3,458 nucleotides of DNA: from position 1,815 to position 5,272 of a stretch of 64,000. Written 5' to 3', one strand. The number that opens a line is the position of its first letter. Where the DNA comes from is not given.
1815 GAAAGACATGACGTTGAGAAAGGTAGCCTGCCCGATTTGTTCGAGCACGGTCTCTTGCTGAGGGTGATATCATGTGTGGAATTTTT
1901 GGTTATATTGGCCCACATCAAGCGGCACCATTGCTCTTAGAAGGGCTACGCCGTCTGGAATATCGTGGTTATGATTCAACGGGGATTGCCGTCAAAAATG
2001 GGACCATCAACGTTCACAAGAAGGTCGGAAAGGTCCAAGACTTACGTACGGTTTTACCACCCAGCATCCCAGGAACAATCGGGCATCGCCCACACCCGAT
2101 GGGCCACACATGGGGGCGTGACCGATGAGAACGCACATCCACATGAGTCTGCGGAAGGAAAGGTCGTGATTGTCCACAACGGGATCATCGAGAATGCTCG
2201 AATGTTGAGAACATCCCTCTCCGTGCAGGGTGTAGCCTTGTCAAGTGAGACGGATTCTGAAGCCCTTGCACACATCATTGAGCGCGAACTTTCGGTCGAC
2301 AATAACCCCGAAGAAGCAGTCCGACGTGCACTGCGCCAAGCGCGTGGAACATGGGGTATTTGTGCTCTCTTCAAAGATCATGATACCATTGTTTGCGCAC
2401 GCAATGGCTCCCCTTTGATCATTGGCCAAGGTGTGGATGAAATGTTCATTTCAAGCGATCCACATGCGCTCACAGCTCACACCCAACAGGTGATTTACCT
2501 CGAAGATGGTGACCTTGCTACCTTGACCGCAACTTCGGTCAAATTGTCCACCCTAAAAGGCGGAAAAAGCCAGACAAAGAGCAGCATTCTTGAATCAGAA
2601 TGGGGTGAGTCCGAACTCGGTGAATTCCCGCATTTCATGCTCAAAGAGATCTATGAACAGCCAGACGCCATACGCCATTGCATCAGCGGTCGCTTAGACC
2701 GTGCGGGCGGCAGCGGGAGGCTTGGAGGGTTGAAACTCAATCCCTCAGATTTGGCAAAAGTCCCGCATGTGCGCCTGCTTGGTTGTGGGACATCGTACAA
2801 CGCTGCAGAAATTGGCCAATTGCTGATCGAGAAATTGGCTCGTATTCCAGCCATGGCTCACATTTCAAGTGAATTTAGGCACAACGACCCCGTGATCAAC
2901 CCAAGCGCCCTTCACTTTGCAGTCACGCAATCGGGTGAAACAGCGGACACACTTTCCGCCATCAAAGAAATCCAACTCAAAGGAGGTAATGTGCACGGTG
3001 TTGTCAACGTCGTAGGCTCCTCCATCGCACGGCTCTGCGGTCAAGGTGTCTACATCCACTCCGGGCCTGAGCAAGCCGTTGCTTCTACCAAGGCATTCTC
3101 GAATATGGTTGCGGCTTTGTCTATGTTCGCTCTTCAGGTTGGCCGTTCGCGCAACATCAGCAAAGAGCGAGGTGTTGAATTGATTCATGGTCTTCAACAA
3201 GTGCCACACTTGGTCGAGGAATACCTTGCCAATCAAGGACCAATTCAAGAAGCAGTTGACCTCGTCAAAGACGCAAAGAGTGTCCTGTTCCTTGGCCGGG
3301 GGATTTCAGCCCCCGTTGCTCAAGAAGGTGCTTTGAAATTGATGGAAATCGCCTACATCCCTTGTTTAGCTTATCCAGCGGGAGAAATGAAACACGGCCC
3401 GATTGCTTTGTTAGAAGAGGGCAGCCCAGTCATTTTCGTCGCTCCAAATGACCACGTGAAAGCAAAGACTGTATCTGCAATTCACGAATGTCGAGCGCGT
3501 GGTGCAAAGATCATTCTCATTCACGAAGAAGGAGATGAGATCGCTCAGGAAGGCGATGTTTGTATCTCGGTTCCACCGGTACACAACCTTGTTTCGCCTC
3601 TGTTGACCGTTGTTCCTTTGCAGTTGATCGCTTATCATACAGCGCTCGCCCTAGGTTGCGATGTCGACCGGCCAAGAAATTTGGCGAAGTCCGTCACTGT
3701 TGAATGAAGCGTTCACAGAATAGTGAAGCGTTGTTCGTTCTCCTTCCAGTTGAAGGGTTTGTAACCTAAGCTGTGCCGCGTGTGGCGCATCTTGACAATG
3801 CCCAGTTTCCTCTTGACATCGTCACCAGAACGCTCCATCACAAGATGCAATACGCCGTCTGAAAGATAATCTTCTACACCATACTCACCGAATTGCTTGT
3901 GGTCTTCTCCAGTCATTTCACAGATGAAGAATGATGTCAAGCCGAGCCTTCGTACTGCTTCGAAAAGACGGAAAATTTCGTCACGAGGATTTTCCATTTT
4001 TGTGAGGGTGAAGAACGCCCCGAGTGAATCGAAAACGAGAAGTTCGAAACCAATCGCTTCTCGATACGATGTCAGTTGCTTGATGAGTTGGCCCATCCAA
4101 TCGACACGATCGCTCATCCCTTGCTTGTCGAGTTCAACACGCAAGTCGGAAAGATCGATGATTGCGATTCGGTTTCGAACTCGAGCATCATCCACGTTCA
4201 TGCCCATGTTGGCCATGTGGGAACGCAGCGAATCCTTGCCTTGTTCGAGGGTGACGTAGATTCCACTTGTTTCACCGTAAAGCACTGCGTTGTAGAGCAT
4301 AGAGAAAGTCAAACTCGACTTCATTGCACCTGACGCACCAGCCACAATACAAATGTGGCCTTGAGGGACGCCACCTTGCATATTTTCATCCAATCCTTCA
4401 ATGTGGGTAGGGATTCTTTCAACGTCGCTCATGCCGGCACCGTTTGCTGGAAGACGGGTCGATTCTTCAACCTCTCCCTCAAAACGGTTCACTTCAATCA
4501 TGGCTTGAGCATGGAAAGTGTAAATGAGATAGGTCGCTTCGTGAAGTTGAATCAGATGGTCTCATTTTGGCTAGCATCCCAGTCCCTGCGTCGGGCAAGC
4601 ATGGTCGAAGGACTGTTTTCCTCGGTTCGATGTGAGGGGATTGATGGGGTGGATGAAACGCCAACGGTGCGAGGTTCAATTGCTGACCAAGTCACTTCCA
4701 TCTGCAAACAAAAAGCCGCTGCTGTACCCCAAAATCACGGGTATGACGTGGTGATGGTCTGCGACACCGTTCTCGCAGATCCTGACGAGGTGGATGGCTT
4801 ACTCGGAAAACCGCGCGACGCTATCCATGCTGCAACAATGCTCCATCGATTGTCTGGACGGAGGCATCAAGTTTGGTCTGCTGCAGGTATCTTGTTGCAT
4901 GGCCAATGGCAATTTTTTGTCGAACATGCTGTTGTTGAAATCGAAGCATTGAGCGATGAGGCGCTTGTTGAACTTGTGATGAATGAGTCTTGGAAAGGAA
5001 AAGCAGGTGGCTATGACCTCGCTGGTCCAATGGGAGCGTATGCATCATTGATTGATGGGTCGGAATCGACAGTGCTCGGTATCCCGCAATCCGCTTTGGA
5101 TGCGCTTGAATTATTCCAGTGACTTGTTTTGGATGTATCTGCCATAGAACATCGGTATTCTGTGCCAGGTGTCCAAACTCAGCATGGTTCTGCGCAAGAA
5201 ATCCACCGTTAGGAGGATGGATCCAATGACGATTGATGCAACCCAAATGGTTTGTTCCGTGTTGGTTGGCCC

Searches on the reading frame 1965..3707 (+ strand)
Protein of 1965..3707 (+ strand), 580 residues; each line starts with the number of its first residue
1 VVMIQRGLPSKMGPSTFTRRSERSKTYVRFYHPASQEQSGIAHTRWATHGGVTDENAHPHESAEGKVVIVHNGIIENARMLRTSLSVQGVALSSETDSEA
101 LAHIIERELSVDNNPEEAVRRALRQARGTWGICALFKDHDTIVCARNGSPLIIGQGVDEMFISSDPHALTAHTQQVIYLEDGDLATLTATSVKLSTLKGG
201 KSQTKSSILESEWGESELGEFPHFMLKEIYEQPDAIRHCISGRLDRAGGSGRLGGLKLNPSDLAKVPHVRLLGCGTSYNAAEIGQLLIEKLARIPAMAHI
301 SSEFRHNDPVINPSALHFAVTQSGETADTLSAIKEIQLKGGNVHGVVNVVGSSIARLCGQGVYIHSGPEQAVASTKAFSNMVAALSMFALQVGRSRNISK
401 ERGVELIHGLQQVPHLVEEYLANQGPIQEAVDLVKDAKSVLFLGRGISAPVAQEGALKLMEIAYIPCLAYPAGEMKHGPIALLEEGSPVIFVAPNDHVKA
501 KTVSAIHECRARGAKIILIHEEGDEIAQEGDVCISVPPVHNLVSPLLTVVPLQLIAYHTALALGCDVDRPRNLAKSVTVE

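Call 83: search_protein_families(library=pfam, proteins=[window:1965-3707:+], max_evalue=0.001)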
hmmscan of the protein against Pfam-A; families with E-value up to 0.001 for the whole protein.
window:1965-3707:+ (580 aa): 4 families
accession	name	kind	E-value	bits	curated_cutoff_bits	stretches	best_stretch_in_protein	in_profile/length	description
PF01380.27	SIS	-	5.8e-51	172.2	25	2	435-561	3-129/131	SIS domain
PF13522.11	GATase_6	-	6.7e-16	58.9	27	1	35-155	8-120/130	Glutamine amidotransferase domain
PF13537.11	GATase_7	-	3.4e-13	50.1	25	1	53-170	9-122/123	Glutamine amidotransferase domain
PF13230.11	GATase_4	-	0.00033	20.1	23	1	39-113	73-145/272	Glutamine amidotransferases class-II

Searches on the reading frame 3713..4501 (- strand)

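Call 83: search_protein_families(library=pfam, proteins=[window:3713-4501:-], max_evalue=0.001)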
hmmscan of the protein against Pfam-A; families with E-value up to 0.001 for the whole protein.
window:3713-4501:- (262 aa): 3 families
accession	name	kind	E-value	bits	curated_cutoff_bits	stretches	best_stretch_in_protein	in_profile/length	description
PF06745.19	ATPase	-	5e-46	157.4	26.6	1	30-252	1-219/231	KaiC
PF13481.12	AAA_25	-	2.5e-09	37.5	27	1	25-186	10-176/195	AAA domain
PF03796.21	DnaB_C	-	2.9e-05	24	27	1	30-111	2-82/255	DnaB-like helicase C terminal domain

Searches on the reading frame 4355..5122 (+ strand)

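Call 83: search_protein_families(library=pfam, proteins=[window:4355-5122:+], max_evalue=0.001)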
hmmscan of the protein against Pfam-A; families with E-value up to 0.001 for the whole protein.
window:4355-5122:+ (255 aa): 1 family
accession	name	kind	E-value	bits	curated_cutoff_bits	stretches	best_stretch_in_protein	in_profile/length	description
PF02545.19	Maf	-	2.9e-30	105.8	27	1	71-248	2-180/187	Maf-like protein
